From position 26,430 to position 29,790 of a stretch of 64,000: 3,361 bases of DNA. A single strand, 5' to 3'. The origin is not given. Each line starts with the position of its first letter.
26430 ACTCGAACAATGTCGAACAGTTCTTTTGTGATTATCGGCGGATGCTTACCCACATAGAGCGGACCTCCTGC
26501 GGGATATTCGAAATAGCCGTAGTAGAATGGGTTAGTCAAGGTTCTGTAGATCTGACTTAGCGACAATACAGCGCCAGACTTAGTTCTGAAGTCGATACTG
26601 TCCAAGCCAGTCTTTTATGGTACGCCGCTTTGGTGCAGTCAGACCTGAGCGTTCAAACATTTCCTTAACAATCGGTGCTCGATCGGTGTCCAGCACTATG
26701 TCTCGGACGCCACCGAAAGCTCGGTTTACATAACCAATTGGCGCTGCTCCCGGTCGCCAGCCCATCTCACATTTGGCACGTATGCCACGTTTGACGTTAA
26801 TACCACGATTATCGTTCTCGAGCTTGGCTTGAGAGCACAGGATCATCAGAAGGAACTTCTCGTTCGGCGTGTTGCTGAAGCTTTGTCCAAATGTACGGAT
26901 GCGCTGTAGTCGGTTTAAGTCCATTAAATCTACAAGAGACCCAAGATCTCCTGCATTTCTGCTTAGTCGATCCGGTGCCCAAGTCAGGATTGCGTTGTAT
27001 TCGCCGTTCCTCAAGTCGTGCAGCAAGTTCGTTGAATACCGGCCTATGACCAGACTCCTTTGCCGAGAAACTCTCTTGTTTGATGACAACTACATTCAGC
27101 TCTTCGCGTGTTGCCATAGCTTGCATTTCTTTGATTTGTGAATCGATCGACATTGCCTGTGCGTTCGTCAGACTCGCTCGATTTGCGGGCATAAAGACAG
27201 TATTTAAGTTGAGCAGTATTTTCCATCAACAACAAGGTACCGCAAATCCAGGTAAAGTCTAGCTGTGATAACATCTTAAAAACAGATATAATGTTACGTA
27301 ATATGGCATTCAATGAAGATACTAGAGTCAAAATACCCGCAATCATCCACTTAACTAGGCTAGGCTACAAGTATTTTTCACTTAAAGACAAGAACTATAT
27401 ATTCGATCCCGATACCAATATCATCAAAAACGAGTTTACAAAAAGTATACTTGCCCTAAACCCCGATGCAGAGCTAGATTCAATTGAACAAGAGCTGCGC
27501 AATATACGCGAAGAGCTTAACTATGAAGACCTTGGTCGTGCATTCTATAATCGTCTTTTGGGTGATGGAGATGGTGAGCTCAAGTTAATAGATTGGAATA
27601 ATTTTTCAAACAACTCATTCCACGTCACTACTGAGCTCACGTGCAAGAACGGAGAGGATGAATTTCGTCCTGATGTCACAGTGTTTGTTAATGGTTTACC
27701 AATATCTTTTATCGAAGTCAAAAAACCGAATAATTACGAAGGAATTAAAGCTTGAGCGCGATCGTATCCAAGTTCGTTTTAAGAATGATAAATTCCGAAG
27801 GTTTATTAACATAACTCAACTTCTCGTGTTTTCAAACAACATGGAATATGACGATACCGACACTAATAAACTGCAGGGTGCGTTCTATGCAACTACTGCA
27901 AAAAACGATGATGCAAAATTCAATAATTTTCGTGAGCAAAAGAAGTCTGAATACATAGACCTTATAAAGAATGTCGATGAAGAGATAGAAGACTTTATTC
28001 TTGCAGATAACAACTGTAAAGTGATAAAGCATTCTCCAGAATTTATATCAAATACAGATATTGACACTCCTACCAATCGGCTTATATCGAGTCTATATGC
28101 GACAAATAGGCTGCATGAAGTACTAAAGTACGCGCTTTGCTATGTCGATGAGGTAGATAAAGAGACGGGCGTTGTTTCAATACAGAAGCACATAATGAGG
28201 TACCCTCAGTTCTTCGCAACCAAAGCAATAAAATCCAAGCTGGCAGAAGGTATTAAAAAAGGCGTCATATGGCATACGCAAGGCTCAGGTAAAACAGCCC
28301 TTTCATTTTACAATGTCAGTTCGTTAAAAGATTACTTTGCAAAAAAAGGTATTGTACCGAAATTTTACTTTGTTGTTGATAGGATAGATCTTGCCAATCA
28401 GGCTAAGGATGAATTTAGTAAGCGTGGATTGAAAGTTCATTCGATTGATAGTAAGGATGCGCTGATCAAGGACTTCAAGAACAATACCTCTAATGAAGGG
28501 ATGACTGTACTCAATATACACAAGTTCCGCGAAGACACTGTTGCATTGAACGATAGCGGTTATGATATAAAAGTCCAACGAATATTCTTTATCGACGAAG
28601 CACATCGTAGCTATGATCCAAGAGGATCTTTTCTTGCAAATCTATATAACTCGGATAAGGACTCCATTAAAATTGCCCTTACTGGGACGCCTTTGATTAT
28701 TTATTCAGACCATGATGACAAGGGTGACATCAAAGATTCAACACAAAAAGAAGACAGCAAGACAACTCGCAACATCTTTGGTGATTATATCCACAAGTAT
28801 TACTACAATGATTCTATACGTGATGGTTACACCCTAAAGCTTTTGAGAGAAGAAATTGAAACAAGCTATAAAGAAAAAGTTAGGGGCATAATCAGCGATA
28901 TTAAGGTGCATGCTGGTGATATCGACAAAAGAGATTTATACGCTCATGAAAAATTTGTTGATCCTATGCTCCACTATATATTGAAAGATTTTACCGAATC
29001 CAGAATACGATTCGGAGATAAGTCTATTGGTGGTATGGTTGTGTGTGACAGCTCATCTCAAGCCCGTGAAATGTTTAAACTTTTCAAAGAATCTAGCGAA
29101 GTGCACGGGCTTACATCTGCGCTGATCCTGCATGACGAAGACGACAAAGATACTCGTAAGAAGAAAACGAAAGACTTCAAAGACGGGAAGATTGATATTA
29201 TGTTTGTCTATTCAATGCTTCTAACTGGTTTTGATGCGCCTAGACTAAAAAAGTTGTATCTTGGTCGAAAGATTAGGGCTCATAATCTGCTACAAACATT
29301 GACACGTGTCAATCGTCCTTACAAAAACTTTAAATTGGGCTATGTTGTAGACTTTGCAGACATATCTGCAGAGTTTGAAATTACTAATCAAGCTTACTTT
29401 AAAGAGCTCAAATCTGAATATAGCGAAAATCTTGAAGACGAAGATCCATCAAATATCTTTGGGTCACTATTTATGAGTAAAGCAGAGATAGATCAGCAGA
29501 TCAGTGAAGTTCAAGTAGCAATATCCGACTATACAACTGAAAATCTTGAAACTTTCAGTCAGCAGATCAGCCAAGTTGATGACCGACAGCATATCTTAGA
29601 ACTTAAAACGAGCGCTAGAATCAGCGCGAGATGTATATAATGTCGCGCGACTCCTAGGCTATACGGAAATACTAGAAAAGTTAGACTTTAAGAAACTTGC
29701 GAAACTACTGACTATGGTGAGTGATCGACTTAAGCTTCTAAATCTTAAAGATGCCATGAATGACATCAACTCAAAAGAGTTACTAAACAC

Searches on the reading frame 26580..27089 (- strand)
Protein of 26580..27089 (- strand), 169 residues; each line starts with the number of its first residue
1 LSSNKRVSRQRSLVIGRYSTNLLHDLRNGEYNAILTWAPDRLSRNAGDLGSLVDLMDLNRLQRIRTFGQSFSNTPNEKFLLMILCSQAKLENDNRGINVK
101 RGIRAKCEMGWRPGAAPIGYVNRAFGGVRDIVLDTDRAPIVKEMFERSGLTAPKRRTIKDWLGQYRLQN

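Call 24: search_protein_families(library=pfam, max_evalue=0.1, proteins=[window:26580-27089:-])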
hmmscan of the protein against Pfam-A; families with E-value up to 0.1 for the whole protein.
window:26580-27089:- (169 aa): 1 family
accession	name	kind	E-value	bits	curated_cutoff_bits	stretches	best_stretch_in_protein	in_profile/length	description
PF00239.26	Resolvase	-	6.3e-09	36.5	23.3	1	21-110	54-143/145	Resolvase, N terminal domain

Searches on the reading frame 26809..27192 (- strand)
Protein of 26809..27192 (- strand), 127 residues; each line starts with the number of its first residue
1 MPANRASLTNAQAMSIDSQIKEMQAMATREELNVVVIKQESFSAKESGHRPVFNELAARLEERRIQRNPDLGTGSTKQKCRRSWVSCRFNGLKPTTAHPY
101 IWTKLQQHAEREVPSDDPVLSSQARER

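Call 24: search_protein_families(library=pfam, max_evalue=0.1, proteins=[window:26809-27192:-])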
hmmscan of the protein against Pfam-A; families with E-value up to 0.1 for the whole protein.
window:26809-27192:- (127 aa): 1 family
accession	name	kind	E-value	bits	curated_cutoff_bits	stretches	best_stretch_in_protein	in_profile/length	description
PF00239.26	Resolvase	-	5.8e-05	23.7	23.3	1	7-65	8-64/145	Resolvase, N terminal domain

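Call 70: list_cluster_members(proteins=[window:26809-27192:-, window:27044-27346:-, window:26011-26184:-, window:45040-45303:+, window:3373-3798:+, window:50585-50959:+, window:57454-57822:+, window:50116-50517:-, window:49080-49577:-, window:37206-37658:-])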
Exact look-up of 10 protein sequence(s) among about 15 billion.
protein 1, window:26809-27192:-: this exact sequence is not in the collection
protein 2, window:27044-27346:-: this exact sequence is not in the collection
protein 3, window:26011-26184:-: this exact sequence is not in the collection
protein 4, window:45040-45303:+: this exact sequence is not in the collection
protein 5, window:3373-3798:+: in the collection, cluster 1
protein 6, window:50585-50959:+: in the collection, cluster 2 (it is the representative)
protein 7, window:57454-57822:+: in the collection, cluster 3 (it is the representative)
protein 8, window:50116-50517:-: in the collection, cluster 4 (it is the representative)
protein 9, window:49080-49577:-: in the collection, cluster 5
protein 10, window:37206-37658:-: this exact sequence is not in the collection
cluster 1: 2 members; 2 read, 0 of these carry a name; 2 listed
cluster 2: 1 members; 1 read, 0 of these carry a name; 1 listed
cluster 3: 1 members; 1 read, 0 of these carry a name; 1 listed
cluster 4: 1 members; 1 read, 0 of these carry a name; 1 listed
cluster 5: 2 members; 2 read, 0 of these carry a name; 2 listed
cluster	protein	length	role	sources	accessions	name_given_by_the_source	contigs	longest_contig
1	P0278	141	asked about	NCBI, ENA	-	-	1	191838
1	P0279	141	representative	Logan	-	-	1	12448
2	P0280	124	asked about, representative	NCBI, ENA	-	-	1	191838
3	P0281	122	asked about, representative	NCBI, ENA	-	-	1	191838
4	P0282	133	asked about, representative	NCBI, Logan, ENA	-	-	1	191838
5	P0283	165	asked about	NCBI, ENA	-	-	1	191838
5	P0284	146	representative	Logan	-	-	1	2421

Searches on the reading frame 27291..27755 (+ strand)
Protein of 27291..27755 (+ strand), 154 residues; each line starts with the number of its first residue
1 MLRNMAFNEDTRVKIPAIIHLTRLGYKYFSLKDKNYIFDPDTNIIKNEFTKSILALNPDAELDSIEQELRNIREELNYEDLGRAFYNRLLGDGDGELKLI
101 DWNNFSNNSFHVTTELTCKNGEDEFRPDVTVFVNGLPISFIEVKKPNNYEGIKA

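Call 24: search_protein_families(library=pfam, max_evalue=0.1, proteins=[window:27291-27755:+])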
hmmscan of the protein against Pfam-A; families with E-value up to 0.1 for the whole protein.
window:27291-27755:+ (154 aa): 1 family
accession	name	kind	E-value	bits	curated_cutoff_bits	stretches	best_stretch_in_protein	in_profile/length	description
PF04313.20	HSDR_N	-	1.7e-28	100.2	25.1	1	7-148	2-149/198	Type I restriction enzyme R protein N terminus (HSDR_N)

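Call 48: search_protein_families(library=phrogs, max_evalue=0.001, proteins=[L087:9373-10023:+, L087:11520-12713:+, L087:12721-13866:+, L087:13884-15017:-, L087:15128-16294:-, L087:16312-17649:-, L087:5354-6862:-, L087:6849-7265:-, L087:7262-8584:-, L087:8685-9275:-])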
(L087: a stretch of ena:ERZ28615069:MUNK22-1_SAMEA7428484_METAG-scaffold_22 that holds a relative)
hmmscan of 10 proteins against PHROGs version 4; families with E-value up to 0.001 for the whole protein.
L087:9373-10023:+ (216 aa): 7 families
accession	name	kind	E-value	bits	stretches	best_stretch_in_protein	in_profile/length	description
phrog_4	-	transcription regulation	3.7e-20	73.3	1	60-208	204-342/400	transcriptional repressor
phrog_811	-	DNA, RNA and nucleotide metabolism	4.4e-16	59.7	1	79-201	10-131/140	UmuD-like protein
phrog_3502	-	unknown function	3.4e-11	44.3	1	3-75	43-115/131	-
phrog_8558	-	unknown function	2.1e-08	35.4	1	114-201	17-107/114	-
phrog_362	-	transcription regulation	1.1e-07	33.1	1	8-76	3-71/106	transcriptional repressor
phrog_24920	-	unknown function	1.9e-07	32.1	1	9-97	4-92/125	-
phrog_6201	-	transcription regulation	0.00016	22.5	1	110-191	18-100/121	CI-like repressor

L087:11520-12713:+ (397 aa): 1 family
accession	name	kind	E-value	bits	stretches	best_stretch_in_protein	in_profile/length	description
phrog_1305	-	DNA, RNA and nucleotide metabolism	6.8e-05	23.4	0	159-206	15-71/226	DNA binding protein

L087:12721-13866:+ (381 aa): 0 families

L087:13884-15017:- (377 aa): 2 families
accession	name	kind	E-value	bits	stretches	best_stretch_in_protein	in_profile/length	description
phrog_1358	-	moron, auxiliary metabolic gene and host takeover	7.4e-05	21.4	1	172-205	606-639/1382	FtsK/SpoIIIE-like protein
phrog_3551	-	moron, auxiliary metabolic gene and host takeover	0.00083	18.4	0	162-272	429-537/758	FtsK/SpoIIIE-like protein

L087:15128-16294:- (388 aa): 0 families

L087:16312-17649:- (445 aa): 2 families
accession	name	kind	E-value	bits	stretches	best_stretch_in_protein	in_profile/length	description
phrog_95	-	integration and excision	1.3e-60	206.7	1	27-381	85-447/651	integrase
phrog_125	-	DNA, RNA and nucleotide metabolism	2e-20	74.4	1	30-285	20-233/254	DNA invertase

L087:5354-6862:- (502 aa): 5 families
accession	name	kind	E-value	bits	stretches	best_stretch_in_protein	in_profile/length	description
phrog_38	-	head and packaging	4.8e-76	258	1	14-477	257-714/760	terminase large subunit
phrog_5573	-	head and packaging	2.8e-11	44.3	1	246-464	25-232/250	terminase large subunit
phrog_14112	-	unknown function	4.2e-11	43.8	1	64-196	109-242/247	-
phrog_4758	-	head and packaging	1.8e-06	28.5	1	29-225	24-219/243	terminase large subunit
phrog_17672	-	head and packaging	1.5e-05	25.1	1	59-189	67-195/395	terminase large subunit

L087:6849-7265:- (138 aa): 6 families
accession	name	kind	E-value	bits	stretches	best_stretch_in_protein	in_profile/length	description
phrog_4044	-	head and packaging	5.5e-10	40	1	6-58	26-78/180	terminase small subunit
phrog_309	-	head and packaging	1.1e-09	39.8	1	30-130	167-291/319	terminase small subunit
phrog_4102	-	head and packaging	7e-08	33.8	1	7-109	17-129/166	terminase small subunit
phrog_1482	-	head and packaging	3.3e-07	31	1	25-100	36-100/147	terminase small subunit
phrog_157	-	integration and excision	9e-05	22.7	1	6-54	202-256/580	transposase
phrog_2538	-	head and packaging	0.00057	21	0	6-74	5-72/129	terminase small subunit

L087:7262-8584:- (440 aa): 28 families (the best 25 are shown)
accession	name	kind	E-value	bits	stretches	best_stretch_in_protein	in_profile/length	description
phrog_498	-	other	9.8e-82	276.4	1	4-435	32-427/633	DNA methyltransferase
phrog_620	-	DNA, RNA and nucleotide metabolism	2.7e-35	123.4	1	1-150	3-157/217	ParB-like partition protein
phrog_67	-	other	4.6e-27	96.4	1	152-433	112-348/743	DNA methyltransferase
phrog_8071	-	DNA, RNA and nucleotide metabolism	6.8e-26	92.4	1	1-200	1-205/389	ParB-like partition protein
phrog_9353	-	unknown function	1e-22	82.2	1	8-133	12-141/245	-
phrog_940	-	DNA, RNA and nucleotide metabolism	5.9e-20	72.8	1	4-128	3-124/388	nuclease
phrog_723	-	DNA, RNA and nucleotide metabolism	8.7e-20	72.5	1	2-147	8-158/223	ParB-like partition protein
phrog_3008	-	other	1.9e-17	64.3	1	307-434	103-217/244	DNA methyltransferase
phrog_15396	-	DNA, RNA and nucleotide metabolism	2.4e-15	58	1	4-130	1-131/258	ParB-like partition nuclease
phrog_930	-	DNA, RNA and nucleotide metabolism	1.6e-13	52.1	1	1-129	1-132/223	ParB-like partition protein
phrog_5475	-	unknown function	8e-13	49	1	7-87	3-77/458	-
phrog_18056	-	DNA, RNA and nucleotide metabolism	2.4e-12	47.5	1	6-146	2-132/387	ParB-like partition nuclease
phrog_26387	-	DNA, RNA and nucleotide metabolism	9.4e-12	45.9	1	4-106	7-112/252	ParB-like partition nuclease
phrog_23085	-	unknown function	1.4e-11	45.2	1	347-430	25-107/138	-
phrog_4715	-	DNA, RNA and nucleotide metabolism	4.4e-11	42.9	1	6-110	146-251/630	ParB-like partition protein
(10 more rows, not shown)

L087:8685-9275:- (196 aa): 0 families

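Call 68: search_protein_families(library=pfam, max_evalue=0.01, proteins=[L087:9373-10023:+, L087:10001-10894:+, L087:10894-11493:+, L087:11520-12713:+, L087:12721-13866:+, L087:8685-9275:-])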
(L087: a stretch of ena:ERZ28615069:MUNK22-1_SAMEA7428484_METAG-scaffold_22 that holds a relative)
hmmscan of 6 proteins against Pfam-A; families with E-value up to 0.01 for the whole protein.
L087:9373-10023:+ (216 aa): 2 families
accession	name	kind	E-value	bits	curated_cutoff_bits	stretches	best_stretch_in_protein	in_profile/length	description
PF00717.28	Peptidase_S24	-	3.4e-23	82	23.3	1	82-199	1-116/116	Peptidase S24-like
PF01726.22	LexA_DNA_bind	-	9.7e-10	38.5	23.7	1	7-69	2-64/65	LexA DNA binding domain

L087:10001-10894:+ (297 aa): 2 families
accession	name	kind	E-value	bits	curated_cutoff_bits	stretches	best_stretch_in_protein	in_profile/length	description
PF18144.7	SMODS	-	0.00051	20.7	26.5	1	13-71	15-74/164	Second Messenger Oligonucleotide or Dinucleotide Synthetase domain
PF01909.29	NTP_transf_2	-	0.0066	17.3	21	0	38-74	13-44/93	Nucleotidyltransferase domain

L087:10894-11493:+ (199 aa): 1 family
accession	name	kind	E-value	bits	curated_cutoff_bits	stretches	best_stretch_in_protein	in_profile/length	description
PF18153.7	Cap15_CD_rec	-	2.1e-23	83.4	31.2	1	71-196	1-122/122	Cap15, cyclic dinucleotide receptor domain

L087:11520-12713:+ (397 aa): 2 families
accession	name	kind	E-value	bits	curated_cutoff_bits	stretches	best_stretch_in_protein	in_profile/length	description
PF09723.15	Zn_ribbon_8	-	5.2e-05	23.6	34.4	0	139-171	7-37/41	Zinc ribbon domain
PF15616.11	TerY_C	-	0.00023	21.7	28.4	1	46-151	21-116/129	TerY-C metal binding domain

L087:12721-13866:+ (381 aa): 0 families

L087:8685-9275:- (196 aa): 0 families

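Call 69: search_protein_families(library=padloc, max_evalue=0.01, proteins=[L087:9373-10023:+, L087:11520-12713:+, L087:12721-13866:+, L087:8685-9275:-, L087:13884-15017:-, L087:15128-16294:-])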
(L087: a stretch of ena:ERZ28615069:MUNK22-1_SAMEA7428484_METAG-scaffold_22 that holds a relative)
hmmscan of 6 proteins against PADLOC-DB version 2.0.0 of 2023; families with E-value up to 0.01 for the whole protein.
L087:9373-10023:+ (216 aa): 0 families

L087:11520-12713:+ (397 aa): 0 families

L087:12721-13866:+ (381 aa): 0 families

L087:8685-9275:- (196 aa): 0 families

L087:13884-15017:- (377 aa): 3 families
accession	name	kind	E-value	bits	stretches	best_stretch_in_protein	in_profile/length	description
PDLC04140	mad8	-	3.7e-06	24.7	1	160-244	18-82/314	mads_8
PDLC02806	SspH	-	0.00042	15.9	1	173-224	1541-1593/1766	SspH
PDLC04547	PDC-M26A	-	0.0086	12.6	0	165-190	328-353/724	-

L087:15128-16294:- (388 aa): 0 families

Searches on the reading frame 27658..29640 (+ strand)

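Call 24: search_protein_families(library=pfam, max_evalue=0.1, proteins=[window:27658-29640:+])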
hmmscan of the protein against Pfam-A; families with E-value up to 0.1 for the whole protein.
window:27658-29640:+ (660 aa): 4 families
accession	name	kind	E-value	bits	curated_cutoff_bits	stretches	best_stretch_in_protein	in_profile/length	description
PF18766.7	SWI2_SNF2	-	3.4e-39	135.2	26.7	1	184-406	2-199/221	SWI2/SNF2 ATPase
PF04851.21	ResIII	-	1.2e-22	81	22.5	1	179-345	3-162/164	Type III restriction enzyme, res subunit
PF22679.2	T1R_D3-like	-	5.9e-16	59.7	27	1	493-567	83-157/158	Type I restriction enzyme subunit R domain 3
PF00271.37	Helicase_C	-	0.0038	17.9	23.5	1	460-530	19-84/110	Helicase conserved C-terminal domain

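Call 48: search_protein_families(library=phrogs, max_evalue=0.001, proteins=[L087:9373-10023:+, L087:11520-12713:+, L087:12721-13866:+, L087:13884-15017:-, L087:15128-16294:-, L087:16312-17649:-, L087:5354-6862:-, L087:6849-7265:-, L087:7262-8584:-, L087:8685-9275:-])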
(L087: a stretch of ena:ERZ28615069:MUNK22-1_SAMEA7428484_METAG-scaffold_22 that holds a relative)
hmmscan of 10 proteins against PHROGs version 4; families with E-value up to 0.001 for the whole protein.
L087:9373-10023:+ (216 aa): 7 families
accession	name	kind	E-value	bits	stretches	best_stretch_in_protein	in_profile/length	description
phrog_4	-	transcription regulation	3.7e-20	73.3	1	60-208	204-342/400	transcriptional repressor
phrog_811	-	DNA, RNA and nucleotide metabolism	4.4e-16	59.7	1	79-201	10-131/140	UmuD-like protein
phrog_3502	-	unknown function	3.4e-11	44.3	1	3-75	43-115/131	-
phrog_8558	-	unknown function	2.1e-08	35.4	1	114-201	17-107/114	-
phrog_362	-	transcription regulation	1.1e-07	33.1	1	8-76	3-71/106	transcriptional repressor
phrog_24920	-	unknown function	1.9e-07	32.1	1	9-97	4-92/125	-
phrog_6201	-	transcription regulation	0.00016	22.5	1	110-191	18-100/121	CI-like repressor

L087:11520-12713:+ (397 aa): 1 family
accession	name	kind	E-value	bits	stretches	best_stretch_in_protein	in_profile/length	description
phrog_1305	-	DNA, RNA and nucleotide metabolism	6.8e-05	23.4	0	159-206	15-71/226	DNA binding protein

L087:12721-13866:+ (381 aa): 0 families

L087:13884-15017:- (377 aa): 2 families
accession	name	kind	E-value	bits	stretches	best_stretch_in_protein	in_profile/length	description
phrog_1358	-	moron, auxiliary metabolic gene and host takeover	7.4e-05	21.4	1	172-205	606-639/1382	FtsK/SpoIIIE-like protein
phrog_3551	-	moron, auxiliary metabolic gene and host takeover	0.00083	18.4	0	162-272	429-537/758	FtsK/SpoIIIE-like protein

L087:15128-16294:- (388 aa): 0 families

L087:16312-17649:- (445 aa): 2 families
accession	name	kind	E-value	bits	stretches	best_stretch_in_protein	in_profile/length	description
phrog_95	-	integration and excision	1.3e-60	206.7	1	27-381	85-447/651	integrase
phrog_125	-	DNA, RNA and nucleotide metabolism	2e-20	74.4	1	30-285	20-233/254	DNA invertase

L087:5354-6862:- (502 aa): 5 families
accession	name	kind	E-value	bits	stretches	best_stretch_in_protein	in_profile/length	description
phrog_38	-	head and packaging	4.8e-76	258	1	14-477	257-714/760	terminase large subunit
phrog_5573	-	head and packaging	2.8e-11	44.3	1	246-464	25-232/250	terminase large subunit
phrog_14112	-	unknown function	4.2e-11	43.8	1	64-196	109-242/247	-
phrog_4758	-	head and packaging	1.8e-06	28.5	1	29-225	24-219/243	terminase large subunit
phrog_17672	-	head and packaging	1.5e-05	25.1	1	59-189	67-195/395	terminase large subunit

L087:6849-7265:- (138 aa): 6 families
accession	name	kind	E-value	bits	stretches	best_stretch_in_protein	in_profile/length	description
phrog_4044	-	head and packaging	5.5e-10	40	1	6-58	26-78/180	terminase small subunit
phrog_309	-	head and packaging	1.1e-09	39.8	1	30-130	167-291/319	terminase small subunit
phrog_4102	-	head and packaging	7e-08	33.8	1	7-109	17-129/166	terminase small subunit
phrog_1482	-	head and packaging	3.3e-07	31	1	25-100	36-100/147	terminase small subunit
phrog_157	-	integration and excision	9e-05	22.7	1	6-54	202-256/580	transposase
phrog_2538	-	head and packaging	0.00057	21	0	6-74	5-72/129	terminase small subunit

L087:7262-8584:- (440 aa): 28 families (the best 25 are shown)
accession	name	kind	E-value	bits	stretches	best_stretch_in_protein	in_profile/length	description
phrog_498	-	other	9.8e-82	276.4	1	4-435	32-427/633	DNA methyltransferase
phrog_620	-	DNA, RNA and nucleotide metabolism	2.7e-35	123.4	1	1-150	3-157/217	ParB-like partition protein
phrog_67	-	other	4.6e-27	96.4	1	152-433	112-348/743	DNA methyltransferase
phrog_8071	-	DNA, RNA and nucleotide metabolism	6.8e-26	92.4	1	1-200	1-205/389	ParB-like partition protein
phrog_9353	-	unknown function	1e-22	82.2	1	8-133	12-141/245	-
phrog_940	-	DNA, RNA and nucleotide metabolism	5.9e-20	72.8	1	4-128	3-124/388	nuclease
phrog_723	-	DNA, RNA and nucleotide metabolism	8.7e-20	72.5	1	2-147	8-158/223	ParB-like partition protein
phrog_3008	-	other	1.9e-17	64.3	1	307-434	103-217/244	DNA methyltransferase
phrog_15396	-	DNA, RNA and nucleotide metabolism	2.4e-15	58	1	4-130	1-131/258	ParB-like partition nuclease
phrog_930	-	DNA, RNA and nucleotide metabolism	1.6e-13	52.1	1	1-129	1-132/223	ParB-like partition protein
phrog_5475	-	unknown function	8e-13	49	1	7-87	3-77/458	-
phrog_18056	-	DNA, RNA and nucleotide metabolism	2.4e-12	47.5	1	6-146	2-132/387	ParB-like partition nuclease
phrog_26387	-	DNA, RNA and nucleotide metabolism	9.4e-12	45.9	1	4-106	7-112/252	ParB-like partition nuclease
phrog_23085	-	unknown function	1.4e-11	45.2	1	347-430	25-107/138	-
phrog_4715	-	DNA, RNA and nucleotide metabolism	4.4e-11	42.9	1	6-110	146-251/630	ParB-like partition protein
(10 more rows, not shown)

L087:8685-9275:- (196 aa): 0 families

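Call 68: search_protein_families(library=pfam, max_evalue=0.01, proteins=[L087:9373-10023:+, L087:10001-10894:+, L087:10894-11493:+, L087:11520-12713:+, L087:12721-13866:+, L087:8685-9275:-])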
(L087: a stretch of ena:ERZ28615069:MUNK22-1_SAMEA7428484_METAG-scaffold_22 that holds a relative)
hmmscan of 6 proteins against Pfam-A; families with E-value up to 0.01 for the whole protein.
L087:9373-10023:+ (216 aa): 2 families
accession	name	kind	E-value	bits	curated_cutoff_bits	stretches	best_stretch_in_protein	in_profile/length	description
PF00717.28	Peptidase_S24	-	3.4e-23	82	23.3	1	82-199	1-116/116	Peptidase S24-like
PF01726.22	LexA_DNA_bind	-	9.7e-10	38.5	23.7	1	7-69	2-64/65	LexA DNA binding domain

L087:10001-10894:+ (297 aa): 2 families
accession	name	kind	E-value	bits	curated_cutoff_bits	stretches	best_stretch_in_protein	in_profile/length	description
PF18144.7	SMODS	-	0.00051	20.7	26.5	1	13-71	15-74/164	Second Messenger Oligonucleotide or Dinucleotide Synthetase domain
PF01909.29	NTP_transf_2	-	0.0066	17.3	21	0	38-74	13-44/93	Nucleotidyltransferase domain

L087:10894-11493:+ (199 aa): 1 family
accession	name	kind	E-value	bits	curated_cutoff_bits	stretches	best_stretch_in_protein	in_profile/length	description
PF18153.7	Cap15_CD_rec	-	2.1e-23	83.4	31.2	1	71-196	1-122/122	Cap15, cyclic dinucleotide receptor domain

L087:11520-12713:+ (397 aa): 2 families
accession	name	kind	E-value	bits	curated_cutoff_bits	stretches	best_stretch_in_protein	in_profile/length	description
PF09723.15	Zn_ribbon_8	-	5.2e-05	23.6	34.4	0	139-171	7-37/41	Zinc ribbon domain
PF15616.11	TerY_C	-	0.00023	21.7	28.4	1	46-151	21-116/129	TerY-C metal binding domain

L087:12721-13866:+ (381 aa): 0 families

L087:8685-9275:- (196 aa): 0 families

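Call 69: search_protein_families(library=padloc, max_evalue=0.01, proteins=[L087:9373-10023:+, L087:11520-12713:+, L087:12721-13866:+, L087:8685-9275:-, L087:13884-15017:-, L087:15128-16294:-])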
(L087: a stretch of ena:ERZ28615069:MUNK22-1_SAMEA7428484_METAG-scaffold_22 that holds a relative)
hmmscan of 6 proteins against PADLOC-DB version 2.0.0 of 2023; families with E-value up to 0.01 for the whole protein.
L087:9373-10023:+ (216 aa): 0 families

L087:11520-12713:+ (397 aa): 0 families

L087:12721-13866:+ (381 aa): 0 families

L087:8685-9275:- (196 aa): 0 families

L087:13884-15017:- (377 aa): 3 families
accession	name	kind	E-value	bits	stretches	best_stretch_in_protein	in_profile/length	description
PDLC04140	mad8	-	3.7e-06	24.7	1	160-244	18-82/314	mads_8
PDLC02806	SspH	-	0.00042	15.9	1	173-224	1541-1593/1766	SspH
PDLC04547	PDC-M26A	-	0.0086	12.6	0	165-190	328-353/724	-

L087:15128-16294:- (388 aa): 0 families
